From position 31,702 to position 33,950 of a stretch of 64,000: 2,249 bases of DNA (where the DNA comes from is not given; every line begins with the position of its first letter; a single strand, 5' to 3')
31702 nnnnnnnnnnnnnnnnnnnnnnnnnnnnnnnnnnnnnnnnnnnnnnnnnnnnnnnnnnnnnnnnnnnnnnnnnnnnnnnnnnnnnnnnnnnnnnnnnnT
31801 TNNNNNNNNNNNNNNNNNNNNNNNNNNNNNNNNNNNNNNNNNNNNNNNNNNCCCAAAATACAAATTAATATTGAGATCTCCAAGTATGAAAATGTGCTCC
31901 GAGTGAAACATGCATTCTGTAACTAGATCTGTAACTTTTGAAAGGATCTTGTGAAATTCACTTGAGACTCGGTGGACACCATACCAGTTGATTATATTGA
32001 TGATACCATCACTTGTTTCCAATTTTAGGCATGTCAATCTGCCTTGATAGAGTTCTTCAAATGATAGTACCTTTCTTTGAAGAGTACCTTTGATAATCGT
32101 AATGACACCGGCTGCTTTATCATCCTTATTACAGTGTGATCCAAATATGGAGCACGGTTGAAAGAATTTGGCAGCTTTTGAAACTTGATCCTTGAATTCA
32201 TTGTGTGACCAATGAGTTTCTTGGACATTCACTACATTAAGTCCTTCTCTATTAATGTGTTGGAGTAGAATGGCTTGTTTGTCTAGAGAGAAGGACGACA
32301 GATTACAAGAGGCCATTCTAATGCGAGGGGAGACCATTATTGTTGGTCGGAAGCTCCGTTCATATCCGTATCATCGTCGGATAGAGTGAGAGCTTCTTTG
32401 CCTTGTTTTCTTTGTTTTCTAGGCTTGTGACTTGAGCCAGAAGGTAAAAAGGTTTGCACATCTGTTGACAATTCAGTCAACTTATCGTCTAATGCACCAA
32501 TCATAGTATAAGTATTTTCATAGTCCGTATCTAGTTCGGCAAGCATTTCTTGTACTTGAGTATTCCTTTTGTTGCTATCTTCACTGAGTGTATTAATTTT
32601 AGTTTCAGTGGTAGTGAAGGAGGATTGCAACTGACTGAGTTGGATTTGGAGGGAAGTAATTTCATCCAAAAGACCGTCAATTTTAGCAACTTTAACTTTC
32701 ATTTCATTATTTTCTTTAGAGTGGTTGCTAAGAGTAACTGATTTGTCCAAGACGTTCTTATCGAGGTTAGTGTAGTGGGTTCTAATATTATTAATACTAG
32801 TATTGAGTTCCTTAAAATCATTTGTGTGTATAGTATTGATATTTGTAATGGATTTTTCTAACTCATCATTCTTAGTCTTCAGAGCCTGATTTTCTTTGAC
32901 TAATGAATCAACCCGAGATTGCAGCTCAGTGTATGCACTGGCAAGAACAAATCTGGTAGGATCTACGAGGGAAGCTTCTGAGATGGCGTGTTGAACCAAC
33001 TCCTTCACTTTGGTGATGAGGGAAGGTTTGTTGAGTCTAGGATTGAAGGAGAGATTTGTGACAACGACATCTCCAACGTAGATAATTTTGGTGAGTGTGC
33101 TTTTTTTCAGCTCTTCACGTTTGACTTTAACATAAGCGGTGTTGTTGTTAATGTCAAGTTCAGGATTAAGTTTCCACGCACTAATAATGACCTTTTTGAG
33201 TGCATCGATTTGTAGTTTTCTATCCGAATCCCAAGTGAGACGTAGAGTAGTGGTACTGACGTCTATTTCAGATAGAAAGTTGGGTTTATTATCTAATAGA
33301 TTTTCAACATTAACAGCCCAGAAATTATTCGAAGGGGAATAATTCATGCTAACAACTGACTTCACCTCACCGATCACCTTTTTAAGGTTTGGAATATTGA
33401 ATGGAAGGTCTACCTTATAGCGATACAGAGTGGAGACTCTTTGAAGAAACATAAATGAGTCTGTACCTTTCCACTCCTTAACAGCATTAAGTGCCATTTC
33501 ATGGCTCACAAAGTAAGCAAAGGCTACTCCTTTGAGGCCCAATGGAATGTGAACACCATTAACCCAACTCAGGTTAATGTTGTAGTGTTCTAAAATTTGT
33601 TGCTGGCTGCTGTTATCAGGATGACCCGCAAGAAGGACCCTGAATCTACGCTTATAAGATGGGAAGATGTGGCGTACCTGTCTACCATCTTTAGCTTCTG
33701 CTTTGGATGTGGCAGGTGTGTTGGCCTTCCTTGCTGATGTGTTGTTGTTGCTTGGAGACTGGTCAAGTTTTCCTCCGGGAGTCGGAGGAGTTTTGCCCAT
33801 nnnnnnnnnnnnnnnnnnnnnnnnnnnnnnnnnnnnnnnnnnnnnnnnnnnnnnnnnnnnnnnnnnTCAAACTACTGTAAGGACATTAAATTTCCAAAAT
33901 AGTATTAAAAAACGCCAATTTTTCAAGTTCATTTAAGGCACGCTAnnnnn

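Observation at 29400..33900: Apparently intact, potentially active LINE wedged between two host genes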

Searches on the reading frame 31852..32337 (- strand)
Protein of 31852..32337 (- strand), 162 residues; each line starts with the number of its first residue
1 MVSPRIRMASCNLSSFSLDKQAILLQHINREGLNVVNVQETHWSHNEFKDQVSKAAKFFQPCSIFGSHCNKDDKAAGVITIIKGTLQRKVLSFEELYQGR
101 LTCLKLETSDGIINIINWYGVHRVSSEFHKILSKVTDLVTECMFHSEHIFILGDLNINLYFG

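Call 6: search_protein_families(library=pfam, proteins=[window:31852-32337:-], max_evalue=0.1)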
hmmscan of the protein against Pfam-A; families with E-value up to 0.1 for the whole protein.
window:31852-32337:- (162 aa): 1 family
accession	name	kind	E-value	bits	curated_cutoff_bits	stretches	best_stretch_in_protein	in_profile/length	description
PF03372.29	Exo_endo_phos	-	0.003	17.8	24.5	1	10-157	2-156/225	Endonuclease/Exonuclease/phosphatase family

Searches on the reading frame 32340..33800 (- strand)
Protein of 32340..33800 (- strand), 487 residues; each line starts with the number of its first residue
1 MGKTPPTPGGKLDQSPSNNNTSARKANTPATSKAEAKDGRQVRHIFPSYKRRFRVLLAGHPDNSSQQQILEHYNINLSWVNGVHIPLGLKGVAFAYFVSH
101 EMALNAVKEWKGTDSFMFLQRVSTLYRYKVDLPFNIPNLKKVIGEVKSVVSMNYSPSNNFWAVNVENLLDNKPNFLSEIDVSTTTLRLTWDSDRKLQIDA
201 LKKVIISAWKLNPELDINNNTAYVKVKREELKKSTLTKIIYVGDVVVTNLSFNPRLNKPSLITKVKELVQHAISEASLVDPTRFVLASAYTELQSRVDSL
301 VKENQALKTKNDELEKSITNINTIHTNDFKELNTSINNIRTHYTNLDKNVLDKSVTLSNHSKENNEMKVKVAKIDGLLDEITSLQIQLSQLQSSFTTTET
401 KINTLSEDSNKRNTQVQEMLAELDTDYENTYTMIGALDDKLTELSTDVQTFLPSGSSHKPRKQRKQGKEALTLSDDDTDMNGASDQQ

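Call 6: search_protein_families(library=pfam, proteins=[window:32340-33800:-], max_evalue=0.1)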
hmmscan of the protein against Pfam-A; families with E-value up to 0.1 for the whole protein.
window:32340-33800:- (487 aa): 26 families (the best 25 are shown)
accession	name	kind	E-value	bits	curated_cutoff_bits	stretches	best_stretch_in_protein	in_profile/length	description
PF02183.23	HALZ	-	5.3e-05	23.7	28.1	1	285-314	9-38/43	Homeobox associated leucine zipper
PF15619.11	Lebercilin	-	8.2e-05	22.7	34.3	1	286-447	16-185/193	Ciliary protein causing Leber congenital amaurosis disease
PF06005.17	ZapB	-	0.00015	22.6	31.5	1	372-418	11-57/71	Cell division protein ZapB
PF00170.26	bZIP_1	-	0.00042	20.8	27.6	1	291-320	29-58/64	bZIP transcription factor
PF04513.17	Baculo_PEP_C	-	0.00091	19.7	38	0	290-348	47-106/140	Baculovirus polyhedron envelope protein, PEP, C terminus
PF20667.3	Sec10_N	-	0.0014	19.1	27.4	0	387-449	14-73/118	Exocyst complex component Sec10, N-terminal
PF00435.27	Spectrin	-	0.0019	19.1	29.9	0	365-429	27-91/105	Spectrin repeat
PF04849.18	HAP1_N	-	0.0035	17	33.9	1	291-427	165-301/307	HAP1 N-terminal conserved region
PF10046.14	BLOC1_2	-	0.004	17.9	33.4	1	287-326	33-72/96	Biogenesis of lysosome-related organelles complex-1 subunit 2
PF16331.10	TolA_bind_tri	-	0.0044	17.5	30.1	0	289-334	19-64/76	TolA binding protein trimerisation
PF12325.13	TMF_TATA_bd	-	0.0051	17.3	29.1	1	379-449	33-102/115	TATA element modulatory factor 1 TATA binding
PF06156.18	YabA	-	0.0094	17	30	1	288-343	22-77/103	Initiation control protein YabA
PF04977.20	DivIC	-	0.011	16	28.9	1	288-321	17-50/80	Septum formation initiator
PF00038.26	Filament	-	0.014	15.5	40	0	361-430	206-275/313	Intermediate filament protein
PF05622.17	HOOK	-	0.015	14.6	35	1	302-449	288-435/514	HOOK protein coiled-coil region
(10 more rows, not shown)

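Call 10: find_encoding_contigs(protein=window:32340-33800:-, flank=10000)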
Protein window:32340-33800:- (487 aa): no gene with exactly this product is on record in the collection.

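Call 26: find_homologous_proteins(query=window:32340-33800:-, max_evalue=0.01)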
Query window:32340-33800:- (487 aa): 3 proteins with E <= 0.01 among 7875 candidates.
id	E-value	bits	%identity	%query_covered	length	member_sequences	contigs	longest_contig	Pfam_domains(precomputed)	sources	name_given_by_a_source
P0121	0.0e+0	1061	100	100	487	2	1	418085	-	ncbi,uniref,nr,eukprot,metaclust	ncbi:predicted protein [Naegleria gruberi]|uniref:Predicted protein n=1 Tax=Naegleria gruberi TaxID=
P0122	3.0e-110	387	56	68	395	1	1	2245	-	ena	-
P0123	2.3e-64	236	32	97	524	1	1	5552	-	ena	-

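Call 40: predict_structure(alignment_id=A2)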
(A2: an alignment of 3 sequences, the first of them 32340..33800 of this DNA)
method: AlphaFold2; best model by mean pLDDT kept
length: 487 residues; sequences in the alignment: 3
mean_pLDDT: 50.7   pTM: 0.27
mean pLDDT of the five models: 50.7, 50.6, 48.1, 43.2, 38.9
residues with pLDDT >= 90: 0; 70-90: 59; 50-70: 192; < 50: 236
segments of 3 or more residues with pLDDT < 50: 1-51, 121-151, 153-194, 221-223, 228-297, 452-487
pLDDT, mean of each block of 10 residues (from residue 1): 34 27 26 26 32 68 82 83 70 73 68 61 37 38 45 46 42 25 40 50 53 57 49 38 27 27 28 31 34 47 65 67 66 66 65 58 68 71 69 66 60 67 68 65 63 38 28 33 32
secondary structure, 60 per line:
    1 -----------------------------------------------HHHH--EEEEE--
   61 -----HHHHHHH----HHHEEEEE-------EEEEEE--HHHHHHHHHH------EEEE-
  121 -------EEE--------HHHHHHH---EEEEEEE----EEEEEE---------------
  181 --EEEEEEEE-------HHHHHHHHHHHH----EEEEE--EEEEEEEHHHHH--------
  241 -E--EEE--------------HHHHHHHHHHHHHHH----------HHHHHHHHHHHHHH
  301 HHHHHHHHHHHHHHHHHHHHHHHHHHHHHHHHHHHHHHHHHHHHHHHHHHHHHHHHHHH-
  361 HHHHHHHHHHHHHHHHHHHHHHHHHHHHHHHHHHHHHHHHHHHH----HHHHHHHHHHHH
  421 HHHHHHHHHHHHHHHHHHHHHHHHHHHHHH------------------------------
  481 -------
elements in order: H48-51 E54-58 H66-72 E80-84 E92-97 H100-109 E116-119 E128-130 H139-145 E149-155 E160-165 E183-190 H198-209 E214-218 E221-227 H228-232 E245-247 H262-276 H287-359 H361-404 H409-450

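Call 66: find_encoding_contigs(protein=P0122, flank=5000, max_places=4)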
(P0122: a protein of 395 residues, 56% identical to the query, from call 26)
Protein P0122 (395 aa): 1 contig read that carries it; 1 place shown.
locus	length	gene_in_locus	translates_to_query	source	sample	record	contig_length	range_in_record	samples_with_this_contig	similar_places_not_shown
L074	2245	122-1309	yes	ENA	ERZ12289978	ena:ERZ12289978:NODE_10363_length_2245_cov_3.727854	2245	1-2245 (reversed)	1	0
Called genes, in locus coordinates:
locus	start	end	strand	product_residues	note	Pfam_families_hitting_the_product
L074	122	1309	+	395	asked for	-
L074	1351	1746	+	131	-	-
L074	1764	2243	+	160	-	?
